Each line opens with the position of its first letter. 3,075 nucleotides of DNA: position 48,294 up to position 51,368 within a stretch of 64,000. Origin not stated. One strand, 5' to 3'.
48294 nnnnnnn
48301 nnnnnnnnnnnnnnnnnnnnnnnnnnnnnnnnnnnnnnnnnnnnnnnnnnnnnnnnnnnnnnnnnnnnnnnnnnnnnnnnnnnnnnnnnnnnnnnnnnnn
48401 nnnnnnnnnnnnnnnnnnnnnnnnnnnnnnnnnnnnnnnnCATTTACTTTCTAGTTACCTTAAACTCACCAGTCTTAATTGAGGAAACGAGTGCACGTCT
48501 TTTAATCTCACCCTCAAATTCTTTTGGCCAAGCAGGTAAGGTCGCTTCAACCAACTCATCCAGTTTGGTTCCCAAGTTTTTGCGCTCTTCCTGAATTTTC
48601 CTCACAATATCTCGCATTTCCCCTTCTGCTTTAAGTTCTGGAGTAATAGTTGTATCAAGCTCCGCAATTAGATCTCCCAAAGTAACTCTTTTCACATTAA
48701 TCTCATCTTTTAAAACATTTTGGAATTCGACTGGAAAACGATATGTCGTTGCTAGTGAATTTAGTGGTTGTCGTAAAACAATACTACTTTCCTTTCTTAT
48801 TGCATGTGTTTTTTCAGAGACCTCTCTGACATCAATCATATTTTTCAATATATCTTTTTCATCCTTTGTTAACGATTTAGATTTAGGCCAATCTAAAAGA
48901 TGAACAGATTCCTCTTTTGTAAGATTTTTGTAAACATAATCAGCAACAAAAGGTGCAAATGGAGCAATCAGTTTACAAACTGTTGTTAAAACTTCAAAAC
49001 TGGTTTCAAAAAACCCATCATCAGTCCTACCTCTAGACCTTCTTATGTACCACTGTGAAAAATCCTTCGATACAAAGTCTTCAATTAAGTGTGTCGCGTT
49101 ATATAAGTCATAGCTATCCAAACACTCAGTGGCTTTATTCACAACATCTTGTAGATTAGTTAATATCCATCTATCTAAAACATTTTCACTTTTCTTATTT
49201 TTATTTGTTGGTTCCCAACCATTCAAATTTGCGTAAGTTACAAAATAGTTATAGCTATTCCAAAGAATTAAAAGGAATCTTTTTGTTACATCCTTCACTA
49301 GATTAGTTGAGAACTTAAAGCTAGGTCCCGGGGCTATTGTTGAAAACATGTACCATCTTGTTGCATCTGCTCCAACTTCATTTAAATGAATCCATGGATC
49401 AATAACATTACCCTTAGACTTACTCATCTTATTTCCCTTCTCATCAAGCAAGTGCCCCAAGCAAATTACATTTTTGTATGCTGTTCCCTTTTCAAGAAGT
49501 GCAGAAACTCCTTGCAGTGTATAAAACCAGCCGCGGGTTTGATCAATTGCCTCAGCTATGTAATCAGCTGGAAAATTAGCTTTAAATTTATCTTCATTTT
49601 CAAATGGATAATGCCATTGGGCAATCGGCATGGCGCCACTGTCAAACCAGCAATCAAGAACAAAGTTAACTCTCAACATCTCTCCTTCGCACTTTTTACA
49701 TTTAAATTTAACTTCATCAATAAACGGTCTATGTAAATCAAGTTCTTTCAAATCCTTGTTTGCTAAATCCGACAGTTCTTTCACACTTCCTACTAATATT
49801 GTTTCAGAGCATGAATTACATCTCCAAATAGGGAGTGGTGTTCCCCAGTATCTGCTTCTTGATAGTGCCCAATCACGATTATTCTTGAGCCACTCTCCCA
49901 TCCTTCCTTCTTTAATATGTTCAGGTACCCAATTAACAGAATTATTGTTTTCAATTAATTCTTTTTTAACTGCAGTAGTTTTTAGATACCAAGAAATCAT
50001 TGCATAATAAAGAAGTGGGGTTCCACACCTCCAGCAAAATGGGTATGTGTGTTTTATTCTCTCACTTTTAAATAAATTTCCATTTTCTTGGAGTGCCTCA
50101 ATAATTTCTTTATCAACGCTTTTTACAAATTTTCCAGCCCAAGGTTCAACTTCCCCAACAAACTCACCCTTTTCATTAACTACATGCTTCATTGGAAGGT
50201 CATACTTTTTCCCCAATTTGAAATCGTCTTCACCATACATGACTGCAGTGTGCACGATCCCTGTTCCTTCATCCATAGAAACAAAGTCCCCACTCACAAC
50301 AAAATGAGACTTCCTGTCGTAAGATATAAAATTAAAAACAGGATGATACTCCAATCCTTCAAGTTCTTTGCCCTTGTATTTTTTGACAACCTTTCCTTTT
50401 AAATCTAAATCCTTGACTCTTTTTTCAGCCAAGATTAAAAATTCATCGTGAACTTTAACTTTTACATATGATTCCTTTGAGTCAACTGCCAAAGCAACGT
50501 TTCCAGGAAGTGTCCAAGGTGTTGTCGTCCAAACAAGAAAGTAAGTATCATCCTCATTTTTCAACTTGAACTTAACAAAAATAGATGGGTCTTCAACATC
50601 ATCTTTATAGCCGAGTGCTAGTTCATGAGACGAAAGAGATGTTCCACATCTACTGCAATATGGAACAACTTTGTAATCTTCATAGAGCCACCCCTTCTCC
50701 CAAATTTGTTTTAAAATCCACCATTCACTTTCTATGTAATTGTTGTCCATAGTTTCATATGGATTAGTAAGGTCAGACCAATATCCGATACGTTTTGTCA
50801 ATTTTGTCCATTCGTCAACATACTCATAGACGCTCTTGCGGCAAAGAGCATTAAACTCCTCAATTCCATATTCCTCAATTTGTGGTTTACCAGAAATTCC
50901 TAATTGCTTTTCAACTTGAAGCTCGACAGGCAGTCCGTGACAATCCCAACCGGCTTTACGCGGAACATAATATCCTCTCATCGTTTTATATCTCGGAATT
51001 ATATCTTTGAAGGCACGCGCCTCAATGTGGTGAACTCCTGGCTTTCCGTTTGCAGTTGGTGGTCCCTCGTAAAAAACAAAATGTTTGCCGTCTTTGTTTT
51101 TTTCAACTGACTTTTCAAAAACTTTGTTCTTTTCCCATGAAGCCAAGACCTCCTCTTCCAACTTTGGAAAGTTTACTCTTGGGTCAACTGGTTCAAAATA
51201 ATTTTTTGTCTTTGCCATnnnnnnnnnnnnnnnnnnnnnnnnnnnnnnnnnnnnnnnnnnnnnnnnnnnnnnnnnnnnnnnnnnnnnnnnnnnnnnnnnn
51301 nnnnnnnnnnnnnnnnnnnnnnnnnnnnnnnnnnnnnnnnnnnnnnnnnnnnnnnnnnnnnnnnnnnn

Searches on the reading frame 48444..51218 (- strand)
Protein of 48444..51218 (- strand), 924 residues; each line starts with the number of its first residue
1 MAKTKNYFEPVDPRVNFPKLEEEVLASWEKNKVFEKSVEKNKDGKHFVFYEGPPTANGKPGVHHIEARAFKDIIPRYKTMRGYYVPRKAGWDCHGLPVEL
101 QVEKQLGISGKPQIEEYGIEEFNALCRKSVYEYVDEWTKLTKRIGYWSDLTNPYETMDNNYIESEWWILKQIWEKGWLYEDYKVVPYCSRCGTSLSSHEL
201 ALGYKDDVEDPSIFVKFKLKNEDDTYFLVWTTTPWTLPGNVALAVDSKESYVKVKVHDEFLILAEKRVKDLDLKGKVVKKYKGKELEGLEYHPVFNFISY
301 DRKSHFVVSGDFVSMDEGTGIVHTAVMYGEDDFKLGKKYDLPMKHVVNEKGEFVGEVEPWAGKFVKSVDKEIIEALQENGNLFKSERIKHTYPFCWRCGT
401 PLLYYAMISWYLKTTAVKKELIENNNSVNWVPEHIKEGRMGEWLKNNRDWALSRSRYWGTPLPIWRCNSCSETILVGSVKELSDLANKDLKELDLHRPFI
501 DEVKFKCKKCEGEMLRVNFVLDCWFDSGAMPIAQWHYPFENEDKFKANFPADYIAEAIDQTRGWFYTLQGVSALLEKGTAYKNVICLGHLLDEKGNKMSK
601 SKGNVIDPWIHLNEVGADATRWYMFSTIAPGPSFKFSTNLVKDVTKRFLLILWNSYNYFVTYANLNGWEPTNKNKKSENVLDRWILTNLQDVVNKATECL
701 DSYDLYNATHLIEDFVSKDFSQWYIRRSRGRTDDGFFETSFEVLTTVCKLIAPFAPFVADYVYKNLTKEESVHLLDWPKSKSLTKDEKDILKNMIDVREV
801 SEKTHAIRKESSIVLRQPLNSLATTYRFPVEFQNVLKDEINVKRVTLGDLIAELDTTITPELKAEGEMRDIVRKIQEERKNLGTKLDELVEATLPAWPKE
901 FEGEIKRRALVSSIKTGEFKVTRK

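Call 6: search_protein_families(library=ncbifam, proteins=[window:48444-51218:-])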
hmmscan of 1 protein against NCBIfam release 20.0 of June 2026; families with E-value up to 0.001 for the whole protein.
window:48444-51218:- (924 aa): 15 families
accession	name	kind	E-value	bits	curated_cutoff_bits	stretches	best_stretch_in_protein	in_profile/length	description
TIGR00392.1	ileS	equivalog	2.8e-281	935.6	621.4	1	13-822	4-847/861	isoleucine--tRNA ligase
NF000257.1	MupA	exception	2.9e-253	843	1900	1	21-891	9-885/1024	mupirocin-resistant isoleucine--tRNA ligase MupA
NF000258.1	MupB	exception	2.9e-240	800.1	1900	1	21-847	9-848/1033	mupirocin-resistant isoleucine--tRNA ligase MupB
NF009687.0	PRK13208.1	equivalog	2.2e-130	436.3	738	2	308-842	256-783/801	valine--tRNA ligase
TIGR00422.1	valS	equivalog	1.2e-125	420.5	612.1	2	307-853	256-792/863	valine--tRNA ligase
NF004349.1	PRK05729.1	equivalog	2.3e-102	343.8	704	2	307-824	250-741/860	valine--tRNA ligase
NF040702.1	ileS_w_GNAT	exception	5.7e-102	342.1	1999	2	275-805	467-998/1100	isoleucine--tRNA ligase, N-acetyltransferase domain-containing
NF011492.0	PRK14900.1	equivalog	1.5e-66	225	1783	2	301-780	260-719/1044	valine--tRNA ligase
NF000540.1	alt_ValS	exception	6.7e-65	219.5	900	2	313-812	277-785/827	valine--tRNA ligase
NF008957.0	PRK12300.1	subfamily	1.1e-56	192.4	677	3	16-323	5-312/946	leucine--tRNA ligase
TIGR00395.1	leuS_arch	equivalog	5e-47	160.5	648.5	2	350-879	386-882/938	leucine--tRNA ligase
TIGR00396.1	leuS_bact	equivalog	6.8e-40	137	548.4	4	594-791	602-786/843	leucine--tRNA ligase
TIGR00398.1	metG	equivalog_domain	2.6e-19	69.4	336.35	2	580-771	311-506/530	methionine--tRNA ligase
NF008900.0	PRK12267.1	equivalog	1.6e-15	56.7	598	1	518-877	222-591/648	methionine--tRNA ligase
NF001100.0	PRK00133.1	equivalog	5.1e-14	51.7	587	1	393-810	173-547/676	methionine--tRNA ligase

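Call 13: find_homologous_proteins(query=window:48444-51218:-, max_evalue=1e-100)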
Query window:48444-51218:- (924 aa): 8000 proteins with E <= 1e-100 among 8000 candidates; the best 120 are listed.
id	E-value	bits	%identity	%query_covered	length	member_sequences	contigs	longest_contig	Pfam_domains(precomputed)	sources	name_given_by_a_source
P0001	0.0e+0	2174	100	100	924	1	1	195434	PF09334.18,PF08264.20,PF13603.13,PF00133.29,PF19302.5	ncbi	-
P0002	0.0e+0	1747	79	99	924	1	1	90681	PF09334.18,PF08264.20,PF00133.29,PF19302.5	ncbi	-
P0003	0.0e+0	1665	75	99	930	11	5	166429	PF09334.18,PF08264.20,PF00133.29,PF19302.5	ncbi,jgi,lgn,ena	-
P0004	0.0e+0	1659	74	100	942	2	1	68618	PF09334.18,PF08264.20,PF00133.29,PF19302.5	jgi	jgi:isoleucyl-tRNA synthetase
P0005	0.0e+0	1654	76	100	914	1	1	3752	PF09334.18,PF08264.20,PF13603.13,PF00133.29,PF19302.5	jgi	-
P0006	0.0e+0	1652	74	99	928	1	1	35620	PF09334.18,PF08264.20,PF13603.13,PF00133.29,PF19302.5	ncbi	-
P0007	0.0e+0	1651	74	99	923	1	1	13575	PF09334.18,PF08264.20,PF00133.29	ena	-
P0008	0.0e+0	1646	75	100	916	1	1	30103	PF09334.18,PF08264.20,PF00133.29,PF19302.5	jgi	jgi:isoleucyl-tRNA synthetase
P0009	0.0e+0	1630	75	99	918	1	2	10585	PF09334.18,PF08264.20,PF13603.13,PF00133.29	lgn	-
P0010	0.0e+0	1604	73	100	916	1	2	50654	PF09334.18,PF08264.20,PF00133.29,PF19302.5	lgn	-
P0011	0.0e+0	1602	72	100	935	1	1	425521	PF09334.18,PF08264.20,PF00133.29,PF19302.5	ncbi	-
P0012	0.0e+0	1579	73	100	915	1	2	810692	PF09334.18,PF08264.20,PF00133.29,PF19302.5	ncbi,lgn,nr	ncbi:MAG TPA: isoleucine--tRNA ligase [Patescibacteria group bacterium]|nr:isoleucine--tRNA ligase [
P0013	0.0e+0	1572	72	100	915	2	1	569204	PF09334.18,PF08264.20,PF00133.29,PF19302.5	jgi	jgi:isoleucyl-tRNA synthetase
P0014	0.0e+0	1569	71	99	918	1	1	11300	PF09334.18,PF08264.20,PF00133.29,PF19302.5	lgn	-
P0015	0.0e+0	1557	70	100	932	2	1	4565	PF09334.18,PF08264.20,PF00133.29,PF19302.5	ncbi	-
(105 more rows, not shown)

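Call 15: find_related_loci(query=window:48444-51218:-, collection=genome_contigs, flank=3000)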
Query window:48444-51218:- (924 aa) in genome_contigs; peptide patterns used: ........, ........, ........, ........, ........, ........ (x = any residue, [..] = any of these).
74 stretches matched a pattern; 56 encode a relative of the query (tblastn E <= 1e-3); 56 distinct loci.
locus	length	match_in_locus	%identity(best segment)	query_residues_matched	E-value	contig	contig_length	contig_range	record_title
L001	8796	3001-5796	72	1-921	0e+0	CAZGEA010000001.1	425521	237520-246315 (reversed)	MAG TPA_asm: uncultured Gammaproteobacteria bacterium isolate SRP286056_co1_758 genome assembly, contig: NODE_3_length_4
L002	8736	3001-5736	73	4-923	0e+0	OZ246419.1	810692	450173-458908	MAG: uncultured Gammaproteobacteria bacterium isolate binchicken_co84_156 genome assembly, chromosome: 1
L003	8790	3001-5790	52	8-919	0e+0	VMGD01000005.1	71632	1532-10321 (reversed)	MAG: Microgenomates group bacterium Gr01-1014_7 G01um10147_scaffold_112, whole genome shotgun sequence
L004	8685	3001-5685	49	14-890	0e+0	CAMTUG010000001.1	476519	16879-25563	MAG: uncultured Parcubacteria group bacterium isolate G01_MAG_00004 genome assembly, contig: G01_MAG_00004_000000000001,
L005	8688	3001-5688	47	16-890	0e+0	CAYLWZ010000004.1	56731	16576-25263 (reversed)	MAG TPA_asm: uncultured Candidatus Saccharibacteria bacterium isolate binchicken_co262_119 genome assembly, contig: NODE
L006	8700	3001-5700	45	6-880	0e+0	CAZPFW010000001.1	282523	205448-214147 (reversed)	MAG TPA_asm: uncultured Candidatus Saccharibacteria bacterium isolate binchicken_co39_267 genome assembly, contig: NODE_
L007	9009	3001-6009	45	19-896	0e+0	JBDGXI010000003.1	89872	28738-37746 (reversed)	MAG: Gemmatimonadota bacterium isolate M3-22_Bin_71 M3-22_Bin_71_scaffold_542, whole genome shotgun sequence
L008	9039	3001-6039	45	19-906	0e+0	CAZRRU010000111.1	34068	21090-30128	MAG TPA_asm: uncultured Gemmatimonadota bacterium isolate binchicken_co231_243 genome assembly, contig: k141_792823, who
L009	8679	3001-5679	44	28-921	0e+0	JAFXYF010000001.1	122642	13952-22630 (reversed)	MAG: Bacilli bacterium isolate RGIG6854 Sheep_Rumen-4__c49370, whole genome shotgun sequence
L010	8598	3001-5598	44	14-854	0e+0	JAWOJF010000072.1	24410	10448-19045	MAG: Ignavibacteriaceae bacterium isolate CWP6-1.bin.76 k191_4448253, whole genome shotgun sequence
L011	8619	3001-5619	45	28-884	0e+0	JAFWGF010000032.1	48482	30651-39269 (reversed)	MAG: Bacilli bacterium isolate RGIG5711 Sheep_Duodenum.Co__c497471, whole genome shotgun sequence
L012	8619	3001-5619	45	28-884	0e+0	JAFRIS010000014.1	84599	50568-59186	MAG: Bacilli bacterium isolate RGIG2506 Goat_Jejunum-3__c119670, whole genome shotgun sequence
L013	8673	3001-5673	44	17-883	0e+0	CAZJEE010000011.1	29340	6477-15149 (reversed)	MAG TPA_asm: uncultured Candidatus Saccharibacteria bacterium isolate binchicken_co243_264 genome assembly, contig: NODE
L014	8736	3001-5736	72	4-923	0e+0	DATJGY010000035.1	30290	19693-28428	MAG TPA_asm: Alphaproteobacteria bacterium isolate SMAG_U15498 k141_2364700, whole genome shotgun sequence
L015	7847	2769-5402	43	19-894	0e+0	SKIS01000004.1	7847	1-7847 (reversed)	MAG: Candidatus Woesearchaeota archaeon isolate CSBr16_71 CSBr16-12870, whole genome shotgun sequence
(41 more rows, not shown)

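Call 21: find_encoding_contigs(protein=P0002, flank=1500, max_places=1)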
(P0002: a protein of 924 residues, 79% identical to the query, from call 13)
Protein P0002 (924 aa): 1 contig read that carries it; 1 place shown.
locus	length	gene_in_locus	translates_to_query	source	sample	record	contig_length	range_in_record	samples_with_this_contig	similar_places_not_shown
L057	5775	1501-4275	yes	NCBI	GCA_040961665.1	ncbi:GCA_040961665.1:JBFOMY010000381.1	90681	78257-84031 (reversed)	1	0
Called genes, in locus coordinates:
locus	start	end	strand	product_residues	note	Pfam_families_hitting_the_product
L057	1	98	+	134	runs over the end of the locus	-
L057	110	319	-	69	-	-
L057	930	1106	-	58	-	-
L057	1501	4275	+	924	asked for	PF00133:tRNA-synt_1, PF09334:tRNA-synt_1g (weak), PF08264:Anticodon_1, PF19302:DUF5915 (weak)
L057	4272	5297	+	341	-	PF01098:FTSW_RODA_SPOVE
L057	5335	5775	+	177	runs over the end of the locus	-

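Call 22: find_encoding_contigs(protein=P0003, flank=1500, max_places=1)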
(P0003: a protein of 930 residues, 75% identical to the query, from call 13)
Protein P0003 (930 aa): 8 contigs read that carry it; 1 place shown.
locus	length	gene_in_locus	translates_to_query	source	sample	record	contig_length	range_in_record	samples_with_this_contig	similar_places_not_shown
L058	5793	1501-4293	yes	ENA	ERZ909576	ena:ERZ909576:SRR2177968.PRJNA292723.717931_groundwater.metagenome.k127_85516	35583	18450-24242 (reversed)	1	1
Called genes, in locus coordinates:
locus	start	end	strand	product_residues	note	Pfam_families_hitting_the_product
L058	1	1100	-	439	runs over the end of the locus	-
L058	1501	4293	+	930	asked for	PF00133:tRNA-synt_1, PF09334:tRNA-synt_1g (faint), PF08264:Anticodon_1, PF19302:DUF5915 (weak)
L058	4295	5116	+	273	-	-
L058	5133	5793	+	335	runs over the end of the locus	PF11104:PilM_2, PF06723:MreB_Mbl (faint), PF14450:FtsA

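Call 23: find_encoding_contigs(protein=P0004, flank=1500, max_places=1)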
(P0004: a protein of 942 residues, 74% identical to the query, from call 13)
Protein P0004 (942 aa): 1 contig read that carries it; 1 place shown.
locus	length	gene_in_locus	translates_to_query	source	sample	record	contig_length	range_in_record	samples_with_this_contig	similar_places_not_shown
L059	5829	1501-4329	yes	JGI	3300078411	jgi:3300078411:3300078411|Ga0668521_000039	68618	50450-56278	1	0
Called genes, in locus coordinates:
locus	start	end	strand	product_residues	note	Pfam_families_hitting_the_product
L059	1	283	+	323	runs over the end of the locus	PF09992:NAGPA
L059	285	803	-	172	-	PF01625:PMSR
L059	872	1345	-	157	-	-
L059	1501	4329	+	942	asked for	PF00133:tRNA-synt_1, PF09334:tRNA-synt_1g (weak), PF08264:Anticodon_1, PF19302:DUF5915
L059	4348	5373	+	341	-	PF01098:FTSW_RODA_SPOVE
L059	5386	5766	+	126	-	-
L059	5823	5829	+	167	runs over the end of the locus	-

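Call 24: find_encoding_contigs(protein=P0006, flank=1500, max_places=1)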
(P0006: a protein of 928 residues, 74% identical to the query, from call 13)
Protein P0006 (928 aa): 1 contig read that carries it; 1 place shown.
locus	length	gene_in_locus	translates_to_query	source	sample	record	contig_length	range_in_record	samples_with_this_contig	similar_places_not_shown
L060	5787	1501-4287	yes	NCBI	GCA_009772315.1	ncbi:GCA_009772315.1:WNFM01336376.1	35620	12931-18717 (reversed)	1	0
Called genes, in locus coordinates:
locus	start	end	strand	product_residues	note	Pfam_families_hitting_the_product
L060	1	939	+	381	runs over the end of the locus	PF00091:Tubulin, PF12327:FtsZ_C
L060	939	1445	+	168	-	-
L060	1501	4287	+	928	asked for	PF00133:tRNA-synt_1, PF09334:tRNA-synt_1g (faint), PF13603:tRNA-synt_1_2 (weak), PF08264:Anticodon_1, PF19302:DUF5915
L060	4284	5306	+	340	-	PF01098:FTSW_RODA_SPOVE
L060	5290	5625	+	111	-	PF00829:Ribosomal_L21p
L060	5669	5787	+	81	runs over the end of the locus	PF01016:Ribosomal_L27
